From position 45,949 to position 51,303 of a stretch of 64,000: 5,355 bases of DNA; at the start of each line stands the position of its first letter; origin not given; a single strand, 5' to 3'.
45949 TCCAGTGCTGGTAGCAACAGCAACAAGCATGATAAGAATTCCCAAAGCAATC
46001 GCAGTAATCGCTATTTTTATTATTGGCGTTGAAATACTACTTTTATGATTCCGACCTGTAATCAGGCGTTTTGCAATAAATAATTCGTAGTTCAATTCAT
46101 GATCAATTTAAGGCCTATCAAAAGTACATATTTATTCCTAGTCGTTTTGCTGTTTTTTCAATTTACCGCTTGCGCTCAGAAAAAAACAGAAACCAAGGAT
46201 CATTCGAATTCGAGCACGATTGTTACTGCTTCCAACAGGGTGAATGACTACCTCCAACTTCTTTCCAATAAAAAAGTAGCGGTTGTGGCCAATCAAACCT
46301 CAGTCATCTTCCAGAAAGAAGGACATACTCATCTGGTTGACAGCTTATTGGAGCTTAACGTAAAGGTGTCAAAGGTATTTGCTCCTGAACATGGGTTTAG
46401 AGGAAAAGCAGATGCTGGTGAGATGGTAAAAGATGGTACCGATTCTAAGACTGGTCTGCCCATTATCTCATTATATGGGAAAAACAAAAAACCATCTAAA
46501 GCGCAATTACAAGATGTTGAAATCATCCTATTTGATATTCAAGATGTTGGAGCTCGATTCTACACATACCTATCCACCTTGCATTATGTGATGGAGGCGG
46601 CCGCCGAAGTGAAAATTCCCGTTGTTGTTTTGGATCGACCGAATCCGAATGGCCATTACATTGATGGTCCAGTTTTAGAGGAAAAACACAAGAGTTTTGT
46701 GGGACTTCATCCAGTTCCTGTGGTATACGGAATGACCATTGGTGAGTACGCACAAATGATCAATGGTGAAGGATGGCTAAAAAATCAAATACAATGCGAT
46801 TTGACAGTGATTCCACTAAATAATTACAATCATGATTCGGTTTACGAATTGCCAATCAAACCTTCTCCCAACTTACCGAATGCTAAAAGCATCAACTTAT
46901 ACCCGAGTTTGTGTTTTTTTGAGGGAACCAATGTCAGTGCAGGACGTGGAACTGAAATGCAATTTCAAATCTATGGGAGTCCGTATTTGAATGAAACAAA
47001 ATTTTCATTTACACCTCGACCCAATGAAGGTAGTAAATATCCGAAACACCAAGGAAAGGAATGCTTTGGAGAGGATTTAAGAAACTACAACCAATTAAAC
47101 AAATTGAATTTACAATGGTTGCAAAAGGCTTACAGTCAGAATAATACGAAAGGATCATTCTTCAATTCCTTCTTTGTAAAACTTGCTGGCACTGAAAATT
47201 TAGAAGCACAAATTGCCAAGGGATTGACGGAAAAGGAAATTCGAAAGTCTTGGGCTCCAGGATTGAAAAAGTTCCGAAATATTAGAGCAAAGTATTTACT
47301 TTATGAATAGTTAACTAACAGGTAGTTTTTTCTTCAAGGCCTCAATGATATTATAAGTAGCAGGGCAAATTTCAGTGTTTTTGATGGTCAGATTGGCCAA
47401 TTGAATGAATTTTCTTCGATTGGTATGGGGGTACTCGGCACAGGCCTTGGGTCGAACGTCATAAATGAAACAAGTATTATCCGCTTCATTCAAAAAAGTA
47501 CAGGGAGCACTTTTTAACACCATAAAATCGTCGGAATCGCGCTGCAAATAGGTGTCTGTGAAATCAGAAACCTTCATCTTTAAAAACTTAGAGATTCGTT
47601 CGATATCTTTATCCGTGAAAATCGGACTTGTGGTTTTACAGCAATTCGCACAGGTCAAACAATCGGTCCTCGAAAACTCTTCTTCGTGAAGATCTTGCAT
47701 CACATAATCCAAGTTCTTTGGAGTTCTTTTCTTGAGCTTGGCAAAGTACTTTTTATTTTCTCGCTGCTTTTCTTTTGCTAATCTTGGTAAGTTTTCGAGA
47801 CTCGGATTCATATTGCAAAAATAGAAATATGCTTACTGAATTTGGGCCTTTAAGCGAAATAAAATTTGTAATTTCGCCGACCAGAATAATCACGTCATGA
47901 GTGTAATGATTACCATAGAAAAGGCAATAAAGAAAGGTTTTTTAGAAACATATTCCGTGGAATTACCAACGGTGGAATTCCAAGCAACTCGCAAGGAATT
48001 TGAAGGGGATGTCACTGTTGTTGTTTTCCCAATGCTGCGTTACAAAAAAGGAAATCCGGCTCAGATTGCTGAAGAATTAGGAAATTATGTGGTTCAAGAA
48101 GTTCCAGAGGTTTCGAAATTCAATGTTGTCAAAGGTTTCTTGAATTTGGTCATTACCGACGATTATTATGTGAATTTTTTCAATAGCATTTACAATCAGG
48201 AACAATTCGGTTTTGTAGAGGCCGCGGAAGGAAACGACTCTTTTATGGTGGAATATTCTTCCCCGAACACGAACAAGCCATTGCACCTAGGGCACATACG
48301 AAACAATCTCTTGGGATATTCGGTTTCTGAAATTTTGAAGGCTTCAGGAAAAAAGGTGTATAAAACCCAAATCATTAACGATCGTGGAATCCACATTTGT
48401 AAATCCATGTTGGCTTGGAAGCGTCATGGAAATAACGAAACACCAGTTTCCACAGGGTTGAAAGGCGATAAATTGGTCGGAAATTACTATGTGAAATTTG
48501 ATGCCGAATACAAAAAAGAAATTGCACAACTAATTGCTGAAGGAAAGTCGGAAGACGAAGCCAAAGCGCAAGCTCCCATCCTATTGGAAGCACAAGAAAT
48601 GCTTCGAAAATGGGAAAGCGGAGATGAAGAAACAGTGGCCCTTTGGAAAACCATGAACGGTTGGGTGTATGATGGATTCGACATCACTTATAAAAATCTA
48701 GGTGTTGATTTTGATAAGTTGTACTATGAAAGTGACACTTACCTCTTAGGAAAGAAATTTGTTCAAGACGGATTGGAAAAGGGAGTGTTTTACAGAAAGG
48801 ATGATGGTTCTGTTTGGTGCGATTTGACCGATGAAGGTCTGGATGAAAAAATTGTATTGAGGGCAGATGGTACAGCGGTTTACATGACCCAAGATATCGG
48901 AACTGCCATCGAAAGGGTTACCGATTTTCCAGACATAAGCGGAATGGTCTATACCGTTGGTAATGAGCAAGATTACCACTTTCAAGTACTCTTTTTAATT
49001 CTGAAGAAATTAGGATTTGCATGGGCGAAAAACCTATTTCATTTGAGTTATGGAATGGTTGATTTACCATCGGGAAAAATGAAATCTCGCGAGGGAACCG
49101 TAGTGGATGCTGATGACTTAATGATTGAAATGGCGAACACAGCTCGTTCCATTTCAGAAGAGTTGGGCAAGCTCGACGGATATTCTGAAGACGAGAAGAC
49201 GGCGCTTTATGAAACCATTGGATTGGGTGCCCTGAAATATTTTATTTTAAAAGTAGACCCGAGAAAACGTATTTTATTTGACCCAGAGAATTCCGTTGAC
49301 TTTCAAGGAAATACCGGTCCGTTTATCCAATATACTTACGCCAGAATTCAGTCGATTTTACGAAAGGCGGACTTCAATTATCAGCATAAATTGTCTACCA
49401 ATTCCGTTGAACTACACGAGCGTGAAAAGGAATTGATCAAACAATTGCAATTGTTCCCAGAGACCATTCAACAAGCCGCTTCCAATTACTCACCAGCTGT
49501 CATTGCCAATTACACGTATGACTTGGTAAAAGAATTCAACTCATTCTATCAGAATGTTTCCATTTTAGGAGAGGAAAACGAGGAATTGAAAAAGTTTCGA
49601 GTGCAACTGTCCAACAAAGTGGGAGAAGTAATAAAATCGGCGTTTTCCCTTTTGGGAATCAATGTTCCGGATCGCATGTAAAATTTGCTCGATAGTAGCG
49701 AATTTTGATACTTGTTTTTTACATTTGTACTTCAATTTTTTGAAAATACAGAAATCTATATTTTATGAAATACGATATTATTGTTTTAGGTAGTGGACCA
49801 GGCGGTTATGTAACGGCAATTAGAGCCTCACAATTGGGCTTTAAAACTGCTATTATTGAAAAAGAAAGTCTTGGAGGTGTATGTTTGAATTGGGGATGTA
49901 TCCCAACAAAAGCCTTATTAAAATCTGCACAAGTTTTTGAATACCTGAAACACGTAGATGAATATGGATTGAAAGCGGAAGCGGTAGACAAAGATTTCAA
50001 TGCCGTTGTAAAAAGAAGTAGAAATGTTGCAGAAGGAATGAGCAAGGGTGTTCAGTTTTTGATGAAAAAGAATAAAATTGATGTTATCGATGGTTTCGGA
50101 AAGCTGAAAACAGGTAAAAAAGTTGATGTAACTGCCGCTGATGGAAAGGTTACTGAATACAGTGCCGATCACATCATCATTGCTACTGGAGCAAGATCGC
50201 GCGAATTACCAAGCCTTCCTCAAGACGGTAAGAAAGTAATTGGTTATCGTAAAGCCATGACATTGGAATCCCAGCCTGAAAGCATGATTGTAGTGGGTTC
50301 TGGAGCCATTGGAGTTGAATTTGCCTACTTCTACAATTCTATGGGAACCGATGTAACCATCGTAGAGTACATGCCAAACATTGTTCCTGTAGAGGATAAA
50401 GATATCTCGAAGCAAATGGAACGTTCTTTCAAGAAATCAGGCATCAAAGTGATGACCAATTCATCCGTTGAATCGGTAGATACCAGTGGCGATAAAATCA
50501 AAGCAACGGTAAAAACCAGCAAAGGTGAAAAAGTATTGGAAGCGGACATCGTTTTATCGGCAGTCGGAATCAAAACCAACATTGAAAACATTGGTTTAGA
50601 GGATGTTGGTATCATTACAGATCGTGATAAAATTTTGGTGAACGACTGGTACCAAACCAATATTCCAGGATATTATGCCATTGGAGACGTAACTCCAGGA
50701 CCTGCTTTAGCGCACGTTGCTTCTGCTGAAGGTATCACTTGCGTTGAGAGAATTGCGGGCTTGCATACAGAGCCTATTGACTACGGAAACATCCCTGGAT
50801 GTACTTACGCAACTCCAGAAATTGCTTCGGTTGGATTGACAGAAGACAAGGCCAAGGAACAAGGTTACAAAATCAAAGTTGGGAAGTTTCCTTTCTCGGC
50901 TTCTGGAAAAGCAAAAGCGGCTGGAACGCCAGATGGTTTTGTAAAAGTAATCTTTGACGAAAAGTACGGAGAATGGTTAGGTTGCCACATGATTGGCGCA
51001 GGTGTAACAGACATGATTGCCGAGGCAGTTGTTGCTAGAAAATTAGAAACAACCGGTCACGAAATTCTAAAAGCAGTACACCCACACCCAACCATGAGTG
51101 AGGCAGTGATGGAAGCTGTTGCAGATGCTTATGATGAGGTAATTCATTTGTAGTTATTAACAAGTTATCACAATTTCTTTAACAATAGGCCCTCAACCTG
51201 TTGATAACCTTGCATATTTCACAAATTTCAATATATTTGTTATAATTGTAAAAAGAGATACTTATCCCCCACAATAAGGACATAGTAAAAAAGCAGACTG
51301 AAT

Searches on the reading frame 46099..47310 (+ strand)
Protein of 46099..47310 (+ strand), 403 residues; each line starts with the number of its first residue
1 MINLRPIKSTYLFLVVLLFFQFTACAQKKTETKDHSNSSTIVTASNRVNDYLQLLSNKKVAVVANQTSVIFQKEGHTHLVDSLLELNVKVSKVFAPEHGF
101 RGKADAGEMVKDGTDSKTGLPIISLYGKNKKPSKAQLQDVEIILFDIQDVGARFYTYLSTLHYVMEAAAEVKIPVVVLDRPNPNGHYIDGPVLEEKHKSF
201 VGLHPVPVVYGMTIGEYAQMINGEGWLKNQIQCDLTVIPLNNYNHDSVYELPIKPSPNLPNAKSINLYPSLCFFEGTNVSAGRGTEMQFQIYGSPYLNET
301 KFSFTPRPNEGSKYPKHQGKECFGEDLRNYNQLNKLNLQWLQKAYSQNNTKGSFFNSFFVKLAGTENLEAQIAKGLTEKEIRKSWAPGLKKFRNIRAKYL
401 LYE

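Call 3: search_protein_families(library=pfam, proteins=[window:46099-47310:+], max_evalue=0.01)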
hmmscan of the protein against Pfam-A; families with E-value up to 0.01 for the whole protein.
window:46099-47310:+ (403 aa): 2 families
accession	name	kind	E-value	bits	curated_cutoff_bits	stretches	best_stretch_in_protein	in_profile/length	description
PF07075.17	NamZ_N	-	2.6e-82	275.6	26.9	1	60-262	1-202/203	Exo-beta-N-acetylmuramidase NamZ, N-terminal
PF20732.2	NamZ_C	-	1.4e-33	117.3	25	1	267-402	2-152/152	Exo-beta-N-acetylmuramidase NamZ, C-terminal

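Call 4: search_protein_families(library=ncbifam, proteins=[window:46099-47310:+], max_evalue=0.01)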
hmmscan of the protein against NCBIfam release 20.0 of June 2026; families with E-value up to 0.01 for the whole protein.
window:46099-47310:+ (403 aa): 0 families

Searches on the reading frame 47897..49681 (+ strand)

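Call 3: search_protein_families(library=pfam, proteins=[window:47897-49681:+], max_evalue=0.01)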
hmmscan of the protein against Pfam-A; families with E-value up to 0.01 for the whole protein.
window:47897-49681:+ (594 aa): 3 families
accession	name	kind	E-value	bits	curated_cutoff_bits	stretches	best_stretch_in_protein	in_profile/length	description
PF00750.26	tRNA-synt_1d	-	1.8e-42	146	23.3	1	108-452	14-338/349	tRNA synthetases class I (R), catalytic domain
PF05746.21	DALR_1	-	8.3e-36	123.1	22.3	1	477-594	1-117/117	DALR anticodon binding domain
PF03485.21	Arg_tRNA_synt_N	-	1.3e-06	29.3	21.5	1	7-85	7-84/85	Arginyl tRNA synthetase N terminal domain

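Call 4: search_protein_families(library=ncbifam, proteins=[window:47897-49681:+], max_evalue=0.01)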
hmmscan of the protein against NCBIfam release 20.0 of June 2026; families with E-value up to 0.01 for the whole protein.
window:47897-49681:+ (594 aa): 5 families
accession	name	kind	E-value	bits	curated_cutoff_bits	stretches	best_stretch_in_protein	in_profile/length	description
TIGR00456.1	argS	equivalog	3.9e-127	425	261.65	1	9-594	7-569/569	arginine--tRNA ligase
NF002446.0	PRK01611.3-3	equivalog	7.2e-90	302.1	399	2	224-594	256-636/636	arginine--tRNA ligase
NF002447.0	PRK01611.3-4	equivalog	3.8e-79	266.7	460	2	343-594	355-613/613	arginine--tRNA ligase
NF045898.1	ArgS_rel_codon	equivalog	4.7e-17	62.4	340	2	398-594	131-327/327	ArgS-related anticodon-binding protein NrtL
TIGR00211.2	glyS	equivalog_domain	4.3e-05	22.2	300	1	479-581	577-677/684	glycine--tRNA ligase subunit beta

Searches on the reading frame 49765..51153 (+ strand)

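Call 3: search_protein_families(library=pfam, proteins=[window:49765-51153:+], max_evalue=0.01)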
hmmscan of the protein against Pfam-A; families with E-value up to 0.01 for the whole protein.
window:49765-51153:+ (462 aa): 16 families
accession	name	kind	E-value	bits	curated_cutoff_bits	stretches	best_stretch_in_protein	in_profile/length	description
PF07992.20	Pyr_redox_2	-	8.4e-72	242.5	26.1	1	3-323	1-291/291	Pyridine nucleotide-disulphide oxidoreductase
PF02852.28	Pyr_redox_dim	-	8.3e-36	123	25.3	1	343-451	1-109/110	Pyridine nucleotide-disulphide oxidoreductase, dimerisation domain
PF00070.33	Pyr_redox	-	7e-24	84.6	22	1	174-252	2-80/82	Pyridine nucleotide-disulphide oxidoreductase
PF13738.12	Pyr_redox_3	-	3.1e-16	59.9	30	1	6-307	1-305/305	Pyridine nucleotide-disulphide oxidoreductase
PF01266.30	DAO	-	4.9e-10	39.9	27.9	0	212-272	149-207/353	FAD dependent oxidoreductase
PF12831.13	FAD_oxidored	-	2.6e-09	37.3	27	1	4-142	1-145/416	FAD dependent oxidoreductase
PF00890.30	FAD_binding_2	-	9.7e-09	35.3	20.4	1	4-43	1-40/414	FAD binding domain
PF03486.20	HI0933_like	-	5.6e-08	33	50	0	4-35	2-33/244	HI0933-like protein Rossmann domain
PF13450.12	NAD_binding_8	-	1.7e-07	31.8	21.9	1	7-41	1-36/68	NAD(P)-binding Rossmann-like domain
PF01134.28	GIDA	-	1.3e-06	28.2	22.1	1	4-143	1-150/391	Glucose inhibited division protein A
PF13434.12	Lys_Orn_oxgnase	-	1.4e-06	28.1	21.3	1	88-217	104-236/339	L-lysine 6-monooxygenase/L-ornithine 5-monooxygenase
PF01494.25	FAD_binding_3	-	3.3e-05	23.7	22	0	3-35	2-34/349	FAD binding domain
PF02737.24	3HCDH_N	-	8.3e-05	23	22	1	175-267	3-86/180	3-hydroxyacyl-CoA dehydrogenase, NAD binding domain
PF01593.30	Amino_oxidase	-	0.00019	21.3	19.8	0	216-269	208-256/443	Flavin containing amine oxidoreductase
PF01262.27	AlaDh_PNT_C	-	0.002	18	23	0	170-269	27-102/214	Alanine dehydrogenase/PNT, C-terminal domain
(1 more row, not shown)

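Call 4: search_protein_families(library=ncbifam, proteins=[window:49765-51153:+], max_evalue=0.01)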
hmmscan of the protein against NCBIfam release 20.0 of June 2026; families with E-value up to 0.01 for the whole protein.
window:49765-51153:+ (462 aa): 118 families (the best 25 are shown)
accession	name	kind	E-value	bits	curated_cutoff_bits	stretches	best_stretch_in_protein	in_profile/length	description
TIGR01350.1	lipoamide_DH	equivalog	1.3e-172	574.7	408.8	1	2-461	1-460/461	dihydrolipoyl dehydrogenase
TIGR02053.1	MerA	equivalog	2.3e-92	310.4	454.45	1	3-452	1-450/465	mercury(II) reductase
NF003585.0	PRK05249.1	equivalog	5e-92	308.9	465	1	2-459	6-461/464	Si-specific NAD(P)(+) transhydrogenase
NF005883.0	PRK07845.1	equivalog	6.8e-90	302.3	479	1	4-452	4-456/466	NAD(P)H-quinone dehydrogenase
NF004945.0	PRK06292.2-3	equivalog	1.3e-88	298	494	1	2-449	3-446/457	dihydrolipoyl dehydrogenase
NF004776.0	PRK06116.1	equivalog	1.3e-86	291.5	480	1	2-447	4-445/450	glutathione-disulfide reductase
NF004991.0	PRK06370.1-3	subfamily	1.2e-85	288.1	620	1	2-457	35-488/509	FAD-containing oxidoreductase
NF004946.0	PRK06292.2-4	subfamily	1.1e-82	278.3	634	1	2-457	3-472/487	dihydrolipoyl dehydrogenase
NF004947.0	PRK06292.2-5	equivalog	1.4e-80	271.5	592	1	2-455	3-458/474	dihydrolipoyl dehydrogenase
NF004943.0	PRK06292.2-1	equivalog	2e-80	270.8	432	1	1-452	2-452/456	dihydrolipoyl dehydrogenase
NF004992.0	PRK06370.1-4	equivalog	1.5e-76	257.7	629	1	2-449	4-449/459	FAD-containing oxidoreductase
NF005884.0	PRK07846.1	equivalog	6.4e-75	252.5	501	1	2-452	3-448/454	mycothione reductase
TIGR01421.1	gluta_reduc_1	equivalog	1.9e-74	251.5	556.15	1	2-448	2-446/450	glutathione-disulfide reductase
TIGR01424.1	gluta_reduc_2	equivalog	3.1e-72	243.6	606.05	1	2-448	2-442/446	glutathione-disulfide reductase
NF041853.1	hythiocyan_redase_MerA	equivalog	5.8e-72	242.9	650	1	2-448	3-434/440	hypothiocyanous acid reductase MerA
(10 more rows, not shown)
